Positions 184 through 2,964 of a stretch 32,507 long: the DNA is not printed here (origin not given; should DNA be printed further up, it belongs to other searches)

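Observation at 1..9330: Seven translationally coupled genes form a non-canonical sialic-acid-like or amino-sugar operon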

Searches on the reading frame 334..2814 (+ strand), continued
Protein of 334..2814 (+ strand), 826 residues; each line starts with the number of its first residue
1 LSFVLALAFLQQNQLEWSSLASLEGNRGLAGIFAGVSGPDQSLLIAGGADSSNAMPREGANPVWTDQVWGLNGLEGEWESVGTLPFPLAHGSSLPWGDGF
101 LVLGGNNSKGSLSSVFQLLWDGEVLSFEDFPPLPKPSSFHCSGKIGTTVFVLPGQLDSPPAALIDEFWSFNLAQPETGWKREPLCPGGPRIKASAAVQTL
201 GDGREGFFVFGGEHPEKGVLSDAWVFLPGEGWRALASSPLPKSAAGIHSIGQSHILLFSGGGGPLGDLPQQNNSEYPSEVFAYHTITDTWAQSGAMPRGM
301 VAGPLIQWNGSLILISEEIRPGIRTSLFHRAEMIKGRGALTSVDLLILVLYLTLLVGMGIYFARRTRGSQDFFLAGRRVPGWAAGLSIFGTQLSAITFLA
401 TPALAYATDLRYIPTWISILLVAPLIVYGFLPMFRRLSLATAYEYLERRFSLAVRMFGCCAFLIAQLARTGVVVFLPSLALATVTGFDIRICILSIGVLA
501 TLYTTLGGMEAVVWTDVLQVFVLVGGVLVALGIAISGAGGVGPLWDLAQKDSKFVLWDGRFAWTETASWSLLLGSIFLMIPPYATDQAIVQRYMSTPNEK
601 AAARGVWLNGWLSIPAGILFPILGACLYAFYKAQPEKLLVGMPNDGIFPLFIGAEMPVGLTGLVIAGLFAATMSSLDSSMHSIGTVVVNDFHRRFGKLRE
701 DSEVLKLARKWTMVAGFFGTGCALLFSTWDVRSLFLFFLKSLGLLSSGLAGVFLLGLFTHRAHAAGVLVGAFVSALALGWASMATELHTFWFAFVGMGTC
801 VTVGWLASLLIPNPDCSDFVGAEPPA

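Call 51: find_encoding_contigs(protein=P0255, flank=9000, max_places=1)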
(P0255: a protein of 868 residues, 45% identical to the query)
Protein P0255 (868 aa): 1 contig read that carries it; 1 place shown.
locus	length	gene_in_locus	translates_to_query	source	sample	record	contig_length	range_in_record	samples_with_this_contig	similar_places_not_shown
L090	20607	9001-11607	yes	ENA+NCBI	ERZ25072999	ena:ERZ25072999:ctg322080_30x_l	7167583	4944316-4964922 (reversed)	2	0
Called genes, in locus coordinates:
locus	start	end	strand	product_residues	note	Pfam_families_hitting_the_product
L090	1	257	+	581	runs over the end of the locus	PF13088:BNR_2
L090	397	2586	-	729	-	PF20256:MoCoBD_2, PF02738:MoCoBD_1, PF20256:MoCoBD_2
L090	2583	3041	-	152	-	PF13085:Fer2_3 (weak), PF00111:Fer2, PF01799:Fer2_2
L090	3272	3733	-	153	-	PF13088:BNR_2 (weak)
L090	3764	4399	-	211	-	PF13088:BNR_2 (faint), PF02012:BNR (faint)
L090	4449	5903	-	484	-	PF00884:Sulfatase, PF01663:Phosphodiest, PF16347:SGSH_C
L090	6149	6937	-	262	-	PF05721:PhyH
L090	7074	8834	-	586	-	PF13859:BNR_3, PF24316:Tli3 (faint), PF13088:BNR_2, PF02012:BNR (faint), PF15902:Sortilin-Vps10 (faint), PF00657:Lipase_GDSL, PF13472:Lipase_GDSL_2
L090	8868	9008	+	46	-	-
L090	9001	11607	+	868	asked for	PF13964:Beta-prop_Calicin (faint), PF24996:NANM, PF01344:Kelch_1 (faint), PF13415:Beta-prop_FBX42 (weak), PF24681:Kelch_KLHDC2_KLHL20_DRC7, PF24981:Beta-prop_ATRN-LZTR1, PF24996:NANM (weak), PF00474:SSF, +1 more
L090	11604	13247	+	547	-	PF00884:Sulfatase, PF01663:Phosphodiest (faint), PF16347:SGSH_C (weak)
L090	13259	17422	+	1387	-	PF00884:Sulfatase, PF21471:Reelin_subrepeat-B (faint), PF16347:SGSH_C, PF13088:BNR_2, PF13859:BNR_3, PF14873:BNR_assoc_N (weak), PF13859:BNR_3, PF13088:BNR_2, +4 more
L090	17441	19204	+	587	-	PF00884:Sulfatase, PF01663:Phosphodiest (faint), PF02995:DUF229 (faint), PF16347:SGSH_C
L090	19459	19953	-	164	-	PF13238:AAA_18 (weak)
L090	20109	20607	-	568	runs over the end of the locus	PF00884:Sulfatase, PF01663:Phosphodiest (faint), PF16347:SGSH_C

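Call 52: find_encoding_contigs(protein=P0259, flank=9000, max_places=1)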
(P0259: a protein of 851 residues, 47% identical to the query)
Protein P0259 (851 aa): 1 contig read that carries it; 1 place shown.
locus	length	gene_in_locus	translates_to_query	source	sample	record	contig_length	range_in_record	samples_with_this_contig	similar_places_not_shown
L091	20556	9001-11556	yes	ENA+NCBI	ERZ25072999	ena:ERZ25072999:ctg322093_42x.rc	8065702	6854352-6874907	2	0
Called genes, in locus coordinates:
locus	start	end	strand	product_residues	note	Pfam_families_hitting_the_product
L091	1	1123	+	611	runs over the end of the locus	PF07719:TPR_2 (faint), PF13428:TPR_14 (faint), PF13431:TPR_17 (faint), PF14559:TPR_19 (faint)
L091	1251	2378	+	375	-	-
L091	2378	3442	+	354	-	PF00432:Prenyltrans (faint)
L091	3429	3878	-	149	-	-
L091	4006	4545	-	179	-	PF03551:PadR, PF10400:Vir_act_alpha_C (weak)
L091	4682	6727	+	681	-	PF13650:Asp_protease_2, PF13975:gag-asp_proteas (weak), PF13650:Asp_protease_2 (weak)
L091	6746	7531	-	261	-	PF00106:adh_short, PF08659:KR, PF23441:SDR, PF13561:adh_short_C2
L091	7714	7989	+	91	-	PF01638:HxlR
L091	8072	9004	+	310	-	PF00701:DHDPS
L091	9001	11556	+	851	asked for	PF07646:Kelch_2 (faint), PF13415:Beta-prop_FBX42 (faint), PF24996:NANM, PF01344:Kelch_1 (faint), PF13418:Beta-prop_TYW4 (faint), PF24681:Kelch_KLHDC2_KLHL20_DRC7 (weak), PF24996:NANM, PF00474:SSF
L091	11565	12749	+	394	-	PF07221:GlcNAc_2-epim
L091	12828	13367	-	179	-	-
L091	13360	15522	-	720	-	PF00534:Glycos_transf_1, PF13692:Glyco_trans_1_4, PF13524:Glyco_trans_1_2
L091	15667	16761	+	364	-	PF00155:Aminotran_1_2, PF01041:DegT_DnrJ_EryC1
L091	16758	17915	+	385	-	PF13229:Beta_helix (faint)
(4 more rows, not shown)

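Call 54: search_protein_families(library=pfam, proteins=[L001:28-771:+], max_evalue=0.001)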
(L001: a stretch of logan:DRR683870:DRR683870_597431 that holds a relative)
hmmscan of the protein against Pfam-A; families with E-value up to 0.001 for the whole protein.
L001:28-771:+ (247 aa): 1 family
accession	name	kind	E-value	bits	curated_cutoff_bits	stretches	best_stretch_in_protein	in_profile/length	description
PF06439.18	3keto-disac_hyd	-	5.5e-39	134.6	26.8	1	73-242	8-186/187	3-keto-disaccharide hydrolase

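Call 59: find_encoding_contigs(protein=P0242, flank=10000, max_places=2)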
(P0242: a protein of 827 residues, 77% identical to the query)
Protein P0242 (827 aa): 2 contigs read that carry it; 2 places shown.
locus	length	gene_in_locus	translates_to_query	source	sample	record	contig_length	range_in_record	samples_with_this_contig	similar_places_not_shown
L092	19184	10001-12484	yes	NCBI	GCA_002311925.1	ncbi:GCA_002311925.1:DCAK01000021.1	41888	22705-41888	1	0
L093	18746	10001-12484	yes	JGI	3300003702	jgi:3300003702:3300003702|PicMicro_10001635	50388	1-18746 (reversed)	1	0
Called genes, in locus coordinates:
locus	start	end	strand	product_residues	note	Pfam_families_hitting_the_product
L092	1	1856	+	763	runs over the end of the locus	-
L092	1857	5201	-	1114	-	-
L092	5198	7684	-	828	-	PF23500:DUF7133, PF13442:Cytochrome_CBB3, PF00034:Cytochrom_C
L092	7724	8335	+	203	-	PF06439:3keto-disac_hyd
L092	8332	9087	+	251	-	PF01182:Glucosamine_iso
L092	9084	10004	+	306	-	PF00701:DHDPS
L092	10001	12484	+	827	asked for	PF24996:NANM, PF13415:Beta-prop_FBX42 (faint), PF24981:Beta-prop_ATRN-LZTR1 (faint), PF24681:Kelch_KLHDC2_KLHL20_DRC7 (weak), PF00474:SSF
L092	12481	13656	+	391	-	PF07221:GlcNAc_2-epim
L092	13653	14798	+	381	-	PF13088:BNR_2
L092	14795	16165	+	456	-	-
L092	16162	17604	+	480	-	PF00724:Oxidored_FMN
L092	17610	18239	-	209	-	-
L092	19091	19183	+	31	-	?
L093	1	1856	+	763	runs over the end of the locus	-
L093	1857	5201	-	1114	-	-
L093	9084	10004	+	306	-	PF00701:DHDPS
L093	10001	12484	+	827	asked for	PF24996:NANM, PF13415:Beta-prop_FBX42 (faint), PF24981:Beta-prop_ATRN-LZTR1 (faint), PF24681:Kelch_KLHDC2_KLHL20_DRC7 (weak), PF00474:SSF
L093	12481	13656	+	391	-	PF07221:GlcNAc_2-epim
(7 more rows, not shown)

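Call 83: find_related_loci(query=window:334-2814:+, collection=metagenome_contigs, flank=10000)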
Query window:334-2814:+ (826 aa) in metagenome_contigs; peptide patterns used: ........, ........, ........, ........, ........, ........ (x = any residue, [..] = any of these).
118 stretches matched a pattern; 65 encode a relative of the query (tblastn E <= 1e-3); 65 distinct loci.
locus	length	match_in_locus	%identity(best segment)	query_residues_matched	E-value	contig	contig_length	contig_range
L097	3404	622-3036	47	12-813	0e+0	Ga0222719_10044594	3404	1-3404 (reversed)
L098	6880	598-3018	46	14-811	0e+0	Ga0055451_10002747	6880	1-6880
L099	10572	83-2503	46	14-811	0e+0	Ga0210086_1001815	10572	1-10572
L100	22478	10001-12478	45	14-814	0e+0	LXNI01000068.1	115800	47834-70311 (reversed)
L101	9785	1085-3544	46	17-813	0e+0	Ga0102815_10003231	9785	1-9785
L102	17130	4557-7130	42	17-821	0e+0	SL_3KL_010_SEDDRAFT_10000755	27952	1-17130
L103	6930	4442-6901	46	13-817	0e+0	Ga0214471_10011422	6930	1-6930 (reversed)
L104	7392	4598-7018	41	12-824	0e+0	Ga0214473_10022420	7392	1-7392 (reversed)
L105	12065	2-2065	47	165-814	0e+0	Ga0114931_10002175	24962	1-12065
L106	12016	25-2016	49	177-821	0e+0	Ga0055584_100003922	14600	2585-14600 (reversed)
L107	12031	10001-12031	48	12-685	2e-180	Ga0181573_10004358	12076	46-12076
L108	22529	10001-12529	40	16-818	1e-179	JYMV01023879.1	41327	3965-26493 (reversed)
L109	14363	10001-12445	39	3-812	5e-175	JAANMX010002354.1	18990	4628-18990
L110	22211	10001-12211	42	125-815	3e-172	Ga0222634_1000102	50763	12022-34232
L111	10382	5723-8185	38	13-812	6e-170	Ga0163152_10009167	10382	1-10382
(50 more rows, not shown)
